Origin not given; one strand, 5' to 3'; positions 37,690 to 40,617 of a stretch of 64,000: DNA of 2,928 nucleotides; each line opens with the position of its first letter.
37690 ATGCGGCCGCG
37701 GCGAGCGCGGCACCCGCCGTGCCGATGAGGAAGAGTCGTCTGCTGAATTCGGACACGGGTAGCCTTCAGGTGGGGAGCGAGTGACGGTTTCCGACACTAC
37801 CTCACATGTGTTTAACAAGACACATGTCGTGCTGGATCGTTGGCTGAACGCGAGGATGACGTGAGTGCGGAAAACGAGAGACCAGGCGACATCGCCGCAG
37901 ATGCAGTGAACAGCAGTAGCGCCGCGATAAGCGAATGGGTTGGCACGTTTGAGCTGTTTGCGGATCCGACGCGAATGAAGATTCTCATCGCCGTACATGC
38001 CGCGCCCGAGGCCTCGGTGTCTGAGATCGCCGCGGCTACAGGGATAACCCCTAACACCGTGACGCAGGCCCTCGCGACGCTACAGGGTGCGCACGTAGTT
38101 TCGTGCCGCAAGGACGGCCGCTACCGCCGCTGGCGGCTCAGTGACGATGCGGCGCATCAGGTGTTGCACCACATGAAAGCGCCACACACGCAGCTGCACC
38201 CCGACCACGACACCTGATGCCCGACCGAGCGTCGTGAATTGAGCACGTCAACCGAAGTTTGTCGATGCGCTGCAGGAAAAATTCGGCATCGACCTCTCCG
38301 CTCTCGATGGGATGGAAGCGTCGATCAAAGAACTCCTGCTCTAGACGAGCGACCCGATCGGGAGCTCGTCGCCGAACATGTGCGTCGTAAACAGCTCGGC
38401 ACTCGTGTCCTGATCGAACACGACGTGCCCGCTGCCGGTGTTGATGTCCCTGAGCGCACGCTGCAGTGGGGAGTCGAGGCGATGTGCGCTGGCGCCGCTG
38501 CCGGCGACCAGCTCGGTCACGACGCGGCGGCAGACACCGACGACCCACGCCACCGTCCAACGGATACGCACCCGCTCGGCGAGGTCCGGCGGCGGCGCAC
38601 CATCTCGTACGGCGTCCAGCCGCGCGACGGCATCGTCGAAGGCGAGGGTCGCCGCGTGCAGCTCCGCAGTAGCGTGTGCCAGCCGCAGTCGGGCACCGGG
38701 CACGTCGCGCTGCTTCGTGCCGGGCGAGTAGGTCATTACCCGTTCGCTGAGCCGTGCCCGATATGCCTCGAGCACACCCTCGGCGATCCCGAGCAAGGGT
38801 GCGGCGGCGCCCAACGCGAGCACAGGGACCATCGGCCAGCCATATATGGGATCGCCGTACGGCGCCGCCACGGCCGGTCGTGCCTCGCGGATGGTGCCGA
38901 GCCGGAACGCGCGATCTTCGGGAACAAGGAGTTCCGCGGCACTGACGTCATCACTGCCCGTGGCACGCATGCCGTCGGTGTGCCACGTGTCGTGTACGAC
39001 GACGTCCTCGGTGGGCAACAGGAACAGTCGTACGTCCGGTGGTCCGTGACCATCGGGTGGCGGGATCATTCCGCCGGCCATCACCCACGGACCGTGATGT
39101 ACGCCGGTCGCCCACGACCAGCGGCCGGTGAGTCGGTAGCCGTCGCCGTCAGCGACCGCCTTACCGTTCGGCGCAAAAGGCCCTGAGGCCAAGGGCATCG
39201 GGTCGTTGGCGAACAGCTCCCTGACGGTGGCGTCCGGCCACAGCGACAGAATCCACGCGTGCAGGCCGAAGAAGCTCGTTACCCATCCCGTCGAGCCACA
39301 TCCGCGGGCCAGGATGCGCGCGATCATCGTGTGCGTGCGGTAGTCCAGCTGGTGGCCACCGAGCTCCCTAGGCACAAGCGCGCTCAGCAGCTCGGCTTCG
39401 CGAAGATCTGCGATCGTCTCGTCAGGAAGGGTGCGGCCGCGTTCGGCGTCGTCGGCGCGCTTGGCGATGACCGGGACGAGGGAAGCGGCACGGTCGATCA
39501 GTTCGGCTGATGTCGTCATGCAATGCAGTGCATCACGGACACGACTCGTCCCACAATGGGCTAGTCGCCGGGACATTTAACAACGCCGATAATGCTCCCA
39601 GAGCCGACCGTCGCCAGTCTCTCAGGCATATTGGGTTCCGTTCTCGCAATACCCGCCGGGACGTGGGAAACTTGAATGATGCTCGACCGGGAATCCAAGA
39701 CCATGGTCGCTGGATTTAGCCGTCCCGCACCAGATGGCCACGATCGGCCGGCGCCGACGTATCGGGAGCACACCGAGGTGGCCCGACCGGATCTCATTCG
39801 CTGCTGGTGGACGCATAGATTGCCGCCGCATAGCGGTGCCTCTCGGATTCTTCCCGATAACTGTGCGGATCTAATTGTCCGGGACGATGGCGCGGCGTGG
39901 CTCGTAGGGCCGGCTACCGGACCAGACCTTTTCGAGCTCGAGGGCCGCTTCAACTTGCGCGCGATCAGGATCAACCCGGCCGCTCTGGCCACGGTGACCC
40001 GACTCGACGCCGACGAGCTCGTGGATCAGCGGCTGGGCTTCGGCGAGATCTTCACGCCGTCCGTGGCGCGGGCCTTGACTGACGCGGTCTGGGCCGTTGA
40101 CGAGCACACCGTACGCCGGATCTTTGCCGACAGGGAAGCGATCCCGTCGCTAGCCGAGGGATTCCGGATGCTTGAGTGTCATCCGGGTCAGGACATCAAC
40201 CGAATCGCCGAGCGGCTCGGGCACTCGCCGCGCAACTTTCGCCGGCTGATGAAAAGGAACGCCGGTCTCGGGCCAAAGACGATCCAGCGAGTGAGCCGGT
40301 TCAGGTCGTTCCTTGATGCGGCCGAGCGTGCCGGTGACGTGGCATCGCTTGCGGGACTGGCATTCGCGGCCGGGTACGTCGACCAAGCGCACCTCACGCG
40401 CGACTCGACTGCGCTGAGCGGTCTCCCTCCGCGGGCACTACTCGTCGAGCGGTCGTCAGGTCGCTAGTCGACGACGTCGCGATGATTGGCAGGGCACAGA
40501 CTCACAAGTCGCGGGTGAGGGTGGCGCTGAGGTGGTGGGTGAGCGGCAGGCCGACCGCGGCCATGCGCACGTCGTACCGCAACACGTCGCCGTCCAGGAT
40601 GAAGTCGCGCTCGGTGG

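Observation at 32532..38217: His-tailed ArsR/SmtB metal sensor divergent from a Dpp/Nik-type ABC importer, with a perfect double-palindrome operator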

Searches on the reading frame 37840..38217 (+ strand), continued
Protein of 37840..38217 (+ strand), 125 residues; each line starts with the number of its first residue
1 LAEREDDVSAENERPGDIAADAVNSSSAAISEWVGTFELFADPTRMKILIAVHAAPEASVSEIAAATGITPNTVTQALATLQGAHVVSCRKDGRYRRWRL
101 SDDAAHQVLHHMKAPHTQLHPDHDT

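Call 76: search_protein_families(library=ncbifam, proteins=[L027:1818-2519:-, L027:1480-1818:-, L027:854-1474:-, L027:3-710:-, L030:1152-2312:+, L030:2373-2726:+], max_evalue=0.00001)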
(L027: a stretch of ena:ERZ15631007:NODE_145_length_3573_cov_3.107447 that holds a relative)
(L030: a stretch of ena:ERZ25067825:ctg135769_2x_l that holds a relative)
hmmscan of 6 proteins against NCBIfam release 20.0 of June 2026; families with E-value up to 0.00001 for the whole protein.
L027:1818-2519:- (233 aa): 12 families
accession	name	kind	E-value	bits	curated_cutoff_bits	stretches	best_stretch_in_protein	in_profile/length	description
NF004902.0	PRK06265.1-1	equivalog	5.5e-45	153.7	219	1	1-211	1-205/213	cobalt transporter CbiM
NF008873.0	PRK11909.1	equivalog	2.4e-37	128.9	225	1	1-204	1-212/230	cobalt transporter CbiM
NF005598.0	PRK07331.1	equivalog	8.4e-35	120.7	401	1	1-211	1-222/323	cobalt transporter CbiM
NF006184.0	PRK08319.1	equivalog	5.9e-26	91.4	180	1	1-209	1-212/224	energy-coupling factor ABC transporter permease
NF004907.0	PRK06265.2-2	subfamily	2.6e-19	69.7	200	1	1-209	21-217/221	cobalt transporter CbiM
TIGR00123.1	cbiM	equivalog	3.4e-19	69.6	184.15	1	1-209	1-212/214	cobalt ECF transporter S component CbiM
NF004906.0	PRK06265.2-1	equivalog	2.2e-16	60.4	205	1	1-209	1-209/212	cobalt transporter CbiM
NF004905.0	PRK06265.1-5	equivalog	3.4e-16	60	173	1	1-209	1-197/205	cobalt transporter CbiM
NF004903.0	PRK06265.1-3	equivalog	5.6e-16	58.6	193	1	1-209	2-198/211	cobalt transporter CbiM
NF004909.0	PRK06265.2-5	equivalog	1.2e-12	48.3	172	1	1-209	1-194/196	cobalt transporter CbiM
NF004904.0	PRK06265.1-4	equivalog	1.3e-10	41.3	172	1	1-195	1-190/206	cobalt transporter CbiM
NF004908.0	PRK06265.2-3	equivalog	3.3e-09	37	205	1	1-209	1-197/211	cobalt transporter CbiM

L027:1480-1818:- (112 aa): 1 family
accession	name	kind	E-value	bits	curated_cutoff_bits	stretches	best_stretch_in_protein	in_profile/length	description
NF004932.0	PRK06287.1-3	equivalog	1.6e-08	34.9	191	1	10-97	8-93/105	cobalt transport protein CbiN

L027:854-1474:- (206 aa): 1 family
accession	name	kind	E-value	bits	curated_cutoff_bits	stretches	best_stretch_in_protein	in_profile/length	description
TIGR02454.1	ECF_T_CbiQ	equivalog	5.3e-35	121.1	111.8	1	22-206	1-190/200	cobalt ECF transporter T component CbiQ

L027:3-710:- (236 aa): 177 families (the best 25 are shown)
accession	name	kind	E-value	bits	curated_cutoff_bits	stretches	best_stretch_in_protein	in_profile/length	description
NF010171.0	PRK13652.1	equivalog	4e-64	216.4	476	1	5-236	3-238/277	cobalt transporter ATP-binding subunit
TIGR04520.1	ECF_ATPase_1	equivalog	1e-63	215.3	315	1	7-235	2-235/269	energy-coupling factor transporter ATPase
TIGR04521.1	ECF_ATPase_2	equivalog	4.1e-61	206.5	330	1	8-235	3-244/279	energy-coupling factor transporter ATPase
NF010157.0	PRK13636.1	equivalog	2.5e-60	204.1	463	1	4-233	4-239/285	cobalt transporter ATP-binding subunit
TIGR01166.1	cbiO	subfamily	7.5e-60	201.7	211.8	1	15-196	1-187/190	cobalt ABC transporter, ATP-binding protein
NF010156.0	PRK13635.1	equivalog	7.5e-58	195.9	392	1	3-230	3-234/279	energy-coupling factor ABC transporter ATP-binding protein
NF010155.0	PRK13634.1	equivalog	3.5e-52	177.5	413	1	16-235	17-245/290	energy-coupling factor ABC transporter ATP-binding protein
NF010158.0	PRK13637.1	equivalog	2.5e-51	174.5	390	1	17-230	18-239/287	energy-coupling factor transporter ATPase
NF010170.0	PRK13651.1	equivalog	4.2e-50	170.4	432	2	75-235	100-264/308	cobalt transporter ATP-binding subunit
TIGR03375.1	type_I_sec_LssB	subfamily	1.1e-41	143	693.1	1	2-226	462-691/696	type I secretion system permease/ATPase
NF010167.0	PRK13648.1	subfamily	3.6e-41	141.3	241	1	6-231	8-237/269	energy-coupling factor transporter ATPase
NF010153.0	PRK13631.1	equivalog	5.5e-38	130.7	463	1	36-234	56-274/320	cobalt transporter ATP-binding subunit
TIGR03265.1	PhnT2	equivalog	8.9e-38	130.4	457.7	1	19-224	17-223/353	putative 2-aminoethylphosphonate ABC transporter ATP-binding protein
TIGR03873.1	F420-0_ABC_ATP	hypoth_equivalog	5.8e-36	124.1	372.4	1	17-229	12-230/256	putative F420-0 ABC transporter ATP-binding protein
TIGR01186.1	proV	subfamily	5.9e-36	124.3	326.6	1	25-225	12-219/363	betaine/proline/choline family ABC transporter ATP-binding protein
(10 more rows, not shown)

L030:1152-2312:+ (386 aa): 2 families
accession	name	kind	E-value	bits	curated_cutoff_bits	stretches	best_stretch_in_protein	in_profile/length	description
NF052500.1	NicTportNicT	equivalog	2.6e-165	549.7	450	1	24-366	1-340/340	Nickel transporter NicT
TIGR00802.1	nico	subfamily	2.3e-108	361.9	333.05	1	72-354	1-281/281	HoxN/HupN/NixA family nickel/cobalt transporter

L030:2373-2726:+ (117 aa): 0 families

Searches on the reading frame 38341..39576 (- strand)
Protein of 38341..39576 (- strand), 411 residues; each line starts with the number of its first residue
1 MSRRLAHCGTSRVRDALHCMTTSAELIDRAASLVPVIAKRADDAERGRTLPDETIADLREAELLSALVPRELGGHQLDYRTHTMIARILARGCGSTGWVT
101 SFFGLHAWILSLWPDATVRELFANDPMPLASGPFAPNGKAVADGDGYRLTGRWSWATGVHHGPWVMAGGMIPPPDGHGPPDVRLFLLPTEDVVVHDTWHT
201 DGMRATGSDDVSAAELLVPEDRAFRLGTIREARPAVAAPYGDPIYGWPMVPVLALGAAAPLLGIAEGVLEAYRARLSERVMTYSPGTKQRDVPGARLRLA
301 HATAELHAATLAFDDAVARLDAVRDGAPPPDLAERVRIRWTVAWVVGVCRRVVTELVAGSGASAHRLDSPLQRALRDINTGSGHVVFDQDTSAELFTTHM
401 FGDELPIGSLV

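Call 3: search_protein_families(library=pfam, proteins=[window:38341-39576:-])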
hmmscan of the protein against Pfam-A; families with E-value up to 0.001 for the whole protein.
window:38341-39576:- (411 aa): 3 families
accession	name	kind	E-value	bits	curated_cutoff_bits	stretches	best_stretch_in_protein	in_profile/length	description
PF08028.16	Acyl-CoA_dh_2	-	1.8e-29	103.2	22.7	1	255-388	1-133/134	Acyl-CoA dehydrogenase, C-terminal domain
PF02771.21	Acyl-CoA_dh_N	-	9.5e-09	36.1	22.9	1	37-107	19-90/113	Acyl-CoA dehydrogenase, N-terminal domain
PF00441.29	Acyl-CoA_dh_1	-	0.00094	19.8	22.4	0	257-379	18-129/150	Acyl-CoA dehydrogenase, C-terminal domain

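Call 4: search_protein_families(library=ncbifam, proteins=[window:38341-39576:-])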
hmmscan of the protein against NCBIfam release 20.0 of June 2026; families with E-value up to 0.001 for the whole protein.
window:38341-39576:- (411 aa): 7 families
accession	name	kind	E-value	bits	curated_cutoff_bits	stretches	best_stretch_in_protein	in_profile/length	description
NF045629.1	monooxsub_HsaA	equivalog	9.2e-74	248.5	450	1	28-404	2-377/383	3-hydroxy-9,10-secoandrosta-1,3,5(10)-triene-9,17-dione monooxygenase oxygenase subunit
NF045920.1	HphnlacHdxOX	equivalog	2.9e-53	181.2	650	1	26-404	1-378/384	p-hydroxyphenylacetate 3-hydroxylase oxygenase component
TIGR04022.1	sulfur_SfnB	equivalog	7.9e-15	54.6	430.9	2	18-99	2-83/391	SfnB family sulfur acquisition oxidoreductase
NF049984.1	Rv1679_FadE16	equivalog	3.4e-11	43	600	1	31-381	6-347/371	Rv1679 family acyl-CoA dehydrogenase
NF042439.1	SulpropCoADesulf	equivalog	1.3e-09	37.3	600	1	29-99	3-74/379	3-sulfinopropanoyl-CoA desulfinase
NF043015.1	DibenthMonoxDszC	equivalog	3e-08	32.9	850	1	54-113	46-105/415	dibenzothiophene monooxygenase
NF042972.1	AcrlCoAredClosAcrC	equivalog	0.0002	20.2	640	0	36-111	23-98/378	acryloyl-CoA reductase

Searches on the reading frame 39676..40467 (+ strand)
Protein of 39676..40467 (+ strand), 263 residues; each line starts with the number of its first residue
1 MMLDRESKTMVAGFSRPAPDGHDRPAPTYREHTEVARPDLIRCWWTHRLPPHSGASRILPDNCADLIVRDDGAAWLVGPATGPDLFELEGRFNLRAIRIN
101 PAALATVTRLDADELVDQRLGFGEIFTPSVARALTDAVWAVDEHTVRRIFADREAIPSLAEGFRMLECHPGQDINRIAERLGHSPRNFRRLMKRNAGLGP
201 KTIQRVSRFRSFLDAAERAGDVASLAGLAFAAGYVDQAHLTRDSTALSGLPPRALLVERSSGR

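Call 3: search_protein_families(library=pfam, proteins=[window:39676-40467:+])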
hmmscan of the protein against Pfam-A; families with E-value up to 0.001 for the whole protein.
window:39676-40467:+ (263 aa): 3 families
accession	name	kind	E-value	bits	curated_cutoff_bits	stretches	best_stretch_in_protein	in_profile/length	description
PF20240.3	DUF6597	-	2.2e-11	44.2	27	1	40-120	12-102/103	Domain of unknown function (DUF6597)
PF12833.13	HTH_18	-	2.3e-08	34.7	33.6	1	177-255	1-77/80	Helix-turn-helix domain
PF00165.29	HTH_AraC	-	0.00011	22.6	26.6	0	172-201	9-38/42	Bacterial regulatory helix-turn-helix proteins, AraC family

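Call 4: search_protein_families(library=ncbifam, proteins=[window:39676-40467:+])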
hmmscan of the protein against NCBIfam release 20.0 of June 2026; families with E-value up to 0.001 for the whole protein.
window:39676-40467:+ (263 aa): 2 families
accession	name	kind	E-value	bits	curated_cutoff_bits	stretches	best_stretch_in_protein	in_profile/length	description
NF011964.0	PRK15435.1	equivalog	3.5e-05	23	345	1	154-249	82-174/354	bifunctional DNA-binding transcriptional regulator/O6-methylguanine-DNA methyltransferase Ada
NF011868.0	PRK15340.1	equivalog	6.4e-05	22.8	259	1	163-255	117-207/216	AraC family transcriptional regulator InvF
